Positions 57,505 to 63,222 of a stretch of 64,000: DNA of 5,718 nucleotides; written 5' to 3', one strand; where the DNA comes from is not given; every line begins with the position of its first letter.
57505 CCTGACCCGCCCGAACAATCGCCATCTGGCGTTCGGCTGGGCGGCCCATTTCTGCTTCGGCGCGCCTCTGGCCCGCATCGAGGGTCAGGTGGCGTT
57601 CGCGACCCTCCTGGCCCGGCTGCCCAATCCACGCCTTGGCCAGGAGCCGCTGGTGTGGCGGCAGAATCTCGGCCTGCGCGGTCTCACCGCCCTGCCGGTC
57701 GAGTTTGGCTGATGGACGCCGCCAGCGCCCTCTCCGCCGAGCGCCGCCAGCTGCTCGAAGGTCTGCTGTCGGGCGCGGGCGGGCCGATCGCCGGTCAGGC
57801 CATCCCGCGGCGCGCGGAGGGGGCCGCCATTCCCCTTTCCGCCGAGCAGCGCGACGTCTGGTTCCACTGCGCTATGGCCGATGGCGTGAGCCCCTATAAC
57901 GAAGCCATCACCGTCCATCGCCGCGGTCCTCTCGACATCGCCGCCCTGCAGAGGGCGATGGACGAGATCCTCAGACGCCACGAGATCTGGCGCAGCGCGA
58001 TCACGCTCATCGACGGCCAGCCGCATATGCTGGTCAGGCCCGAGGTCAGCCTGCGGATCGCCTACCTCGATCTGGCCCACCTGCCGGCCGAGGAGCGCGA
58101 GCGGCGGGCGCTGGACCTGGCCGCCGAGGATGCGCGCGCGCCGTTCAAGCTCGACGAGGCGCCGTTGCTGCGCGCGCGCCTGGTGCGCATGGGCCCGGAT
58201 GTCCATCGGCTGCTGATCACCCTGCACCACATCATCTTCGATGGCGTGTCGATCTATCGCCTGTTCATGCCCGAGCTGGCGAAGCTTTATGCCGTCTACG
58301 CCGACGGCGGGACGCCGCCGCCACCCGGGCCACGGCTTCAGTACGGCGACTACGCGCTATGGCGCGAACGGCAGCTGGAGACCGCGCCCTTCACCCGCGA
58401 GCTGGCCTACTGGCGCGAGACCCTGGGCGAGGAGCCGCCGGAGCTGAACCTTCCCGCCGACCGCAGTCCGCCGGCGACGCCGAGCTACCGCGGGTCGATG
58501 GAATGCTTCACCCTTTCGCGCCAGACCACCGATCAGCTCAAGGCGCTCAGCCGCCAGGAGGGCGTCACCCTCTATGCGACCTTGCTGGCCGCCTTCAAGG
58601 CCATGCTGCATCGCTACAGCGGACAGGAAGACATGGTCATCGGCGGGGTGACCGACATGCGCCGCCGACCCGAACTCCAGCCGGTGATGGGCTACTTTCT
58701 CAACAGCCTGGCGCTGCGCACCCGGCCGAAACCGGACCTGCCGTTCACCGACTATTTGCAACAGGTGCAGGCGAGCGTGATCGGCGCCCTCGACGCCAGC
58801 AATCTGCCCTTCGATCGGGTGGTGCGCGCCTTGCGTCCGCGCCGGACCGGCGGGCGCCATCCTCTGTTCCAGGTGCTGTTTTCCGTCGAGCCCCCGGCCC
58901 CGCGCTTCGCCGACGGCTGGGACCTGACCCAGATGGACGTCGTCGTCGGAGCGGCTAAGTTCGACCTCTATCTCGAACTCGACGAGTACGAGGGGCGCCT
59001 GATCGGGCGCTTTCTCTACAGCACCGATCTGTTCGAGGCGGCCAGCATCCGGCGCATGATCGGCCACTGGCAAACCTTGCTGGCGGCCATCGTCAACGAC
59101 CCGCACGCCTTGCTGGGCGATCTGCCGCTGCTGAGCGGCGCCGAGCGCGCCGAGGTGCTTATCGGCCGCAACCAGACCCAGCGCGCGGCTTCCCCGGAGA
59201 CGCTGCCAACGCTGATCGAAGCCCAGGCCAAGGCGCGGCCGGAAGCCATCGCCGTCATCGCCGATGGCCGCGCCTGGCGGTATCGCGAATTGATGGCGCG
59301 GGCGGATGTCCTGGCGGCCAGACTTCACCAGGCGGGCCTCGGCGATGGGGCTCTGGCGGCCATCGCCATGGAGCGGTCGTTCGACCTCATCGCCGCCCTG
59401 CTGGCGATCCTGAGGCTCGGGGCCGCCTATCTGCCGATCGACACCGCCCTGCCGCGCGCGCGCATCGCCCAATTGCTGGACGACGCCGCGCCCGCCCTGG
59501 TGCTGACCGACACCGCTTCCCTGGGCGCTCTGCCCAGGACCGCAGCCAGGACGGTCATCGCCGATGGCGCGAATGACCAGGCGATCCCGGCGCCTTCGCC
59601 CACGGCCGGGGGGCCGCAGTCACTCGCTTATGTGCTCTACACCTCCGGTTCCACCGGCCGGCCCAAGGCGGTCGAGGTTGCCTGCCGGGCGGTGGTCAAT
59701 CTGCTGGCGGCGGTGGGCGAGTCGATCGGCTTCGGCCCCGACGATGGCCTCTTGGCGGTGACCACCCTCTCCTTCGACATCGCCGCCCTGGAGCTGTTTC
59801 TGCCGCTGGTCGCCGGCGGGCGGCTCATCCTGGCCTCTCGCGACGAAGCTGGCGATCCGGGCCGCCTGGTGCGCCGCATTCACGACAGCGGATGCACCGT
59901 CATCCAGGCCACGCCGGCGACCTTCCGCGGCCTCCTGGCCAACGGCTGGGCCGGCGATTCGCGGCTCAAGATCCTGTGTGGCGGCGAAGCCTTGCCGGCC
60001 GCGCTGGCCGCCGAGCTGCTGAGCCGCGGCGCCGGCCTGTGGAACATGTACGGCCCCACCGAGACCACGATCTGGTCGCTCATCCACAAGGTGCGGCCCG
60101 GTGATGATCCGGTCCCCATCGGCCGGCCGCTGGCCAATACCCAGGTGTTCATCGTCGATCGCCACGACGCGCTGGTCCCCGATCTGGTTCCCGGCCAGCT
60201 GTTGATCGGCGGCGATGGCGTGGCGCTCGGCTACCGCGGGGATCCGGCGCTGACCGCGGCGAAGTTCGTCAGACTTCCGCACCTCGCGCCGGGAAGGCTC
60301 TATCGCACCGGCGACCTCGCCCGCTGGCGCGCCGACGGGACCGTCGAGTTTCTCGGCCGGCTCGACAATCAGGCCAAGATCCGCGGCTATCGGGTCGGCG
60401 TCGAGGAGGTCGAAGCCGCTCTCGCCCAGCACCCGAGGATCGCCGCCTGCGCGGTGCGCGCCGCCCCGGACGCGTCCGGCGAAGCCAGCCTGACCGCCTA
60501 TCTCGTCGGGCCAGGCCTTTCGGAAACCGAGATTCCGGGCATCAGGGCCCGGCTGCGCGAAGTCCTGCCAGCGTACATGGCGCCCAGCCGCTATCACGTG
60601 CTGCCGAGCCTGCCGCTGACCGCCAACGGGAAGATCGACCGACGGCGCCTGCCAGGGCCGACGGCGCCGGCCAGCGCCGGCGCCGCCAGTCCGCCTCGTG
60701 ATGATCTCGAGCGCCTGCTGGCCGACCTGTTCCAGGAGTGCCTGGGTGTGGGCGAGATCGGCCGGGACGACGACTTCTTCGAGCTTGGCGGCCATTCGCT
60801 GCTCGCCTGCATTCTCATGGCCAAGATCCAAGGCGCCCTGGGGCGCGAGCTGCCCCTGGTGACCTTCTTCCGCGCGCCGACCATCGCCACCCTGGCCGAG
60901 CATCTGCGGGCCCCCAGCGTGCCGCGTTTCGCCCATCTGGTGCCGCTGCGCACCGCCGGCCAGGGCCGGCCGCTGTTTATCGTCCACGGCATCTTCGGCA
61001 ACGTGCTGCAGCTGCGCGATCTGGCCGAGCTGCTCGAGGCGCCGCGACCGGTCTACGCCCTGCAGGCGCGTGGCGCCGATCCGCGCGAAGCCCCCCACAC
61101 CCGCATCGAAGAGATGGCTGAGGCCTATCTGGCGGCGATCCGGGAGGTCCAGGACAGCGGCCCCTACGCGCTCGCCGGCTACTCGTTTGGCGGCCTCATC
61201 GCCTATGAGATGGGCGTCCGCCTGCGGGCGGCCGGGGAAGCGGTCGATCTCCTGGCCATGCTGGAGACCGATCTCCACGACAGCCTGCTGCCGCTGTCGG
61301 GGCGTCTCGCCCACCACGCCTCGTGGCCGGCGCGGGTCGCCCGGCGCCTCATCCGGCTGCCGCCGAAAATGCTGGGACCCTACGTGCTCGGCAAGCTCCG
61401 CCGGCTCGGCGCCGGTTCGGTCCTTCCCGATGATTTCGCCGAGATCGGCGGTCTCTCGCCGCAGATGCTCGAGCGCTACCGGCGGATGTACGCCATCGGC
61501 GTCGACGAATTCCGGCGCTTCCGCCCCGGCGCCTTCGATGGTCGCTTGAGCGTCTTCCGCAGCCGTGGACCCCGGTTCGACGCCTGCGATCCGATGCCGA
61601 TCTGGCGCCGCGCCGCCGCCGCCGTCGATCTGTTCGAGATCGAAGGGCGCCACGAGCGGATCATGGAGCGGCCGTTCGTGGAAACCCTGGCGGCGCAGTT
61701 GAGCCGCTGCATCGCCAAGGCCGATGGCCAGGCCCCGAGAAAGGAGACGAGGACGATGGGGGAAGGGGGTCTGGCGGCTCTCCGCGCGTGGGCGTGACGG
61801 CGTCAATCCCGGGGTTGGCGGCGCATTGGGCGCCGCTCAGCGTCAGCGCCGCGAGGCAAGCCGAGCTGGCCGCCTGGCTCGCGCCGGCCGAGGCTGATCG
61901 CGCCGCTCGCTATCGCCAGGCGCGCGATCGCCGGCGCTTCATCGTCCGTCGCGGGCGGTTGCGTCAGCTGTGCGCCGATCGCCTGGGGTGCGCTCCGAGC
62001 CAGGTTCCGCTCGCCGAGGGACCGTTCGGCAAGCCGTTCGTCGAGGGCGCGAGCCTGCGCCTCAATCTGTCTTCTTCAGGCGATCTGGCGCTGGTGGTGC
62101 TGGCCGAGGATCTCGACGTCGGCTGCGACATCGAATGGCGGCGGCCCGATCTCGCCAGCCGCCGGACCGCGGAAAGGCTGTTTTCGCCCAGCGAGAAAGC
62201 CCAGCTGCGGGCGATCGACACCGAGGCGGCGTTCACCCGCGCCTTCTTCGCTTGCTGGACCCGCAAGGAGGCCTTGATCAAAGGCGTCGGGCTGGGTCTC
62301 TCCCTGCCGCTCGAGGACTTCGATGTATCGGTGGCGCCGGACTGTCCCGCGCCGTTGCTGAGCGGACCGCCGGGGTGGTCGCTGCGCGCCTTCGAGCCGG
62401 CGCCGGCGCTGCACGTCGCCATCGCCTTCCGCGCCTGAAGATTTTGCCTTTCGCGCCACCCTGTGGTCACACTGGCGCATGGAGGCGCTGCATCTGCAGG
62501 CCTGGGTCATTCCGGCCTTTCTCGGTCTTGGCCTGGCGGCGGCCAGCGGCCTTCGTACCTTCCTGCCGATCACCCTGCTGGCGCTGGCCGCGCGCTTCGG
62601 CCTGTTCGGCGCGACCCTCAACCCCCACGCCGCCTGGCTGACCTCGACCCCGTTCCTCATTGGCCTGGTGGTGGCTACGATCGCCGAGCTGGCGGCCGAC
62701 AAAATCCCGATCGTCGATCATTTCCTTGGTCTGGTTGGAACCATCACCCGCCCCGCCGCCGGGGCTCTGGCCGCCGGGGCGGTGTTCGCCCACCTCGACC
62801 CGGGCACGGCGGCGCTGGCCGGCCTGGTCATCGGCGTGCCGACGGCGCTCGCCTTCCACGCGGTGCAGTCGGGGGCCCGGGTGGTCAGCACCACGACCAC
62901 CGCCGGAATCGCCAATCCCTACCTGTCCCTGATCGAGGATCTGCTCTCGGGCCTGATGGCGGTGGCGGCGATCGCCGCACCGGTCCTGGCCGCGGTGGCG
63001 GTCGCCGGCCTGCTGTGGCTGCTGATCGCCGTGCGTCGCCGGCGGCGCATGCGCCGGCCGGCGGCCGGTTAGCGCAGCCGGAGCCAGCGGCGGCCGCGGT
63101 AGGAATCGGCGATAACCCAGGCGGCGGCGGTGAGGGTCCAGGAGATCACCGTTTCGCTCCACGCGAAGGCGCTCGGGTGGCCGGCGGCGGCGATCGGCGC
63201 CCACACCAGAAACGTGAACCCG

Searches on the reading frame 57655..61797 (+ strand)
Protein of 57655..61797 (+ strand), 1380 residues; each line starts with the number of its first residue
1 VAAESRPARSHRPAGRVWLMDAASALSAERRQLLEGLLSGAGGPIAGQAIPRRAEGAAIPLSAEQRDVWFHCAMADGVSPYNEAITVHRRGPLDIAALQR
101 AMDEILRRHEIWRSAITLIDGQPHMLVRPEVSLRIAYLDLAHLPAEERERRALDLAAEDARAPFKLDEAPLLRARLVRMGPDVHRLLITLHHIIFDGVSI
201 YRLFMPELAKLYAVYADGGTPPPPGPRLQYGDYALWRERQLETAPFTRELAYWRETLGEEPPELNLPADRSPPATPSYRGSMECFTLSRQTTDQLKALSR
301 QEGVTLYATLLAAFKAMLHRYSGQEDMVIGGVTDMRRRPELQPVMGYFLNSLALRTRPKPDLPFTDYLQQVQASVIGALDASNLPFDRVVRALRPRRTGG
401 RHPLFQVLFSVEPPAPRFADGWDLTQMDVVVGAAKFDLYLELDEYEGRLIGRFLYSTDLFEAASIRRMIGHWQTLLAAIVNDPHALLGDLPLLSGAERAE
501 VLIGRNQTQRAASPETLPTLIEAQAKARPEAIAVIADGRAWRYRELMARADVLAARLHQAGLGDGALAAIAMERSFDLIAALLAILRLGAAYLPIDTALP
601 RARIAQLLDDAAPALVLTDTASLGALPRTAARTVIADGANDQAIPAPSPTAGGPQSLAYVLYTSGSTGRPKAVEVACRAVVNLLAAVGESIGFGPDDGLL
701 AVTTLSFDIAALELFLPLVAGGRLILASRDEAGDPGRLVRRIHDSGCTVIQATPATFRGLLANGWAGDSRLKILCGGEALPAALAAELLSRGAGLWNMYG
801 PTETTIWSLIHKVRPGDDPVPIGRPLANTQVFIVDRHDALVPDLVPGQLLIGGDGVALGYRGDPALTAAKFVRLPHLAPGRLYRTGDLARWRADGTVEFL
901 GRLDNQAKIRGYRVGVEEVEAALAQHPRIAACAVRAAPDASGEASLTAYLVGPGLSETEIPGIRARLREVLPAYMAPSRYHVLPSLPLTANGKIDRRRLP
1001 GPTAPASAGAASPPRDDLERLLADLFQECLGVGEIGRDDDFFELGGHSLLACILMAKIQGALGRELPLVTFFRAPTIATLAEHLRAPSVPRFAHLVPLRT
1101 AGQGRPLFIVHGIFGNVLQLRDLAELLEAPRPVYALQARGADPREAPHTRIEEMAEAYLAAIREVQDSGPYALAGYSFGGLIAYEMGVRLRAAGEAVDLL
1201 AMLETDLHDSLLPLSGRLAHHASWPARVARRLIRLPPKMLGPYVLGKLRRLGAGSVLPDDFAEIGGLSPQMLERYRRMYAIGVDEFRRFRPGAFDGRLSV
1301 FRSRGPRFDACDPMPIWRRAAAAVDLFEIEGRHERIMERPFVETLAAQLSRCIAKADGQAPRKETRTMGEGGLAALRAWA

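Call 83: search_protein_families(library=pfam, proteins=[window:57655-61797:+], max_evalue=0.00001)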
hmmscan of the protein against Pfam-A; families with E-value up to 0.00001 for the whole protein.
window:57655-61797:+ (1380 aa): 6 families
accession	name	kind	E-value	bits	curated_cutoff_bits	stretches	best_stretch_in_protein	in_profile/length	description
PF00668.25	Condensation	-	3.9e-95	319.6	30.6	1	59-500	5-454/456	Condensation domain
PF00501.34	AMP-binding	-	9.6e-76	255.5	29.9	1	522-860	2-383/384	AMP-binding enzyme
PF00975.26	Thioesterase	-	3.3e-25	90.1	26.4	1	1105-1205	1-102/226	Thioesterase domain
PF00550.31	PP-binding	-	1.1e-13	51.6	20.8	1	1021-1084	2-67/67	Phosphopantetheine attachment site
PF13193.12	AMP-binding_C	-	6.8e-12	46.6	24.5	1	918-993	1-76/76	AMP-binding enzyme C-terminal domain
PF12697.13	Abhydrolase_6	-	1.7e-06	29.3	26.3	1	1108-1277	2-167/217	Alpha/beta hydrolase family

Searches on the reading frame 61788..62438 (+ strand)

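Call 83: search_protein_families(library=pfam, proteins=[window:61788-62438:+], max_evalue=0.00001)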
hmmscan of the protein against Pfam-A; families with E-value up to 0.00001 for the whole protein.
window:61788-62438:+ (216 aa): 2 families
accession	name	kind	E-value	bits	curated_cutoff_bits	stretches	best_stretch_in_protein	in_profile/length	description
PF01648.25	ACPS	-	1e-15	58.1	25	1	111-185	2-81/111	4'-phosphopantetheinyl transferase superfamily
PF22624.1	AASDHPPT_N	-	3.2e-06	27.8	27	1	23-103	9-95/100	4'-phosphopantetheinyl transferase, N-terminal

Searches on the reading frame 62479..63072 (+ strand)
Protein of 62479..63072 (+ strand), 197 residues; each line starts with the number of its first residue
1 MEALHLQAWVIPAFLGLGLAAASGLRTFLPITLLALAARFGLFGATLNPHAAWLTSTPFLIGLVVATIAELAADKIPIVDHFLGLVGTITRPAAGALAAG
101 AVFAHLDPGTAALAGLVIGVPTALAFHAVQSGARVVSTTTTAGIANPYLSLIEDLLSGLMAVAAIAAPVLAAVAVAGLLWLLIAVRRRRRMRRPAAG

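Call 83: search_protein_families(library=pfam, proteins=[window:62479-63072:+], max_evalue=0.00001)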
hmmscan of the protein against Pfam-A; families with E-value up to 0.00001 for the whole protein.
window:62479-63072:+ (197 aa): 1 family
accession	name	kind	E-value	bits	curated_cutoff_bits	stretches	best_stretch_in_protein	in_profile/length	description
PF13548.11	DUF4126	-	3.1e-42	144.7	27.5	1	14-187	2-174/175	Domain of unknown function (DUF4126)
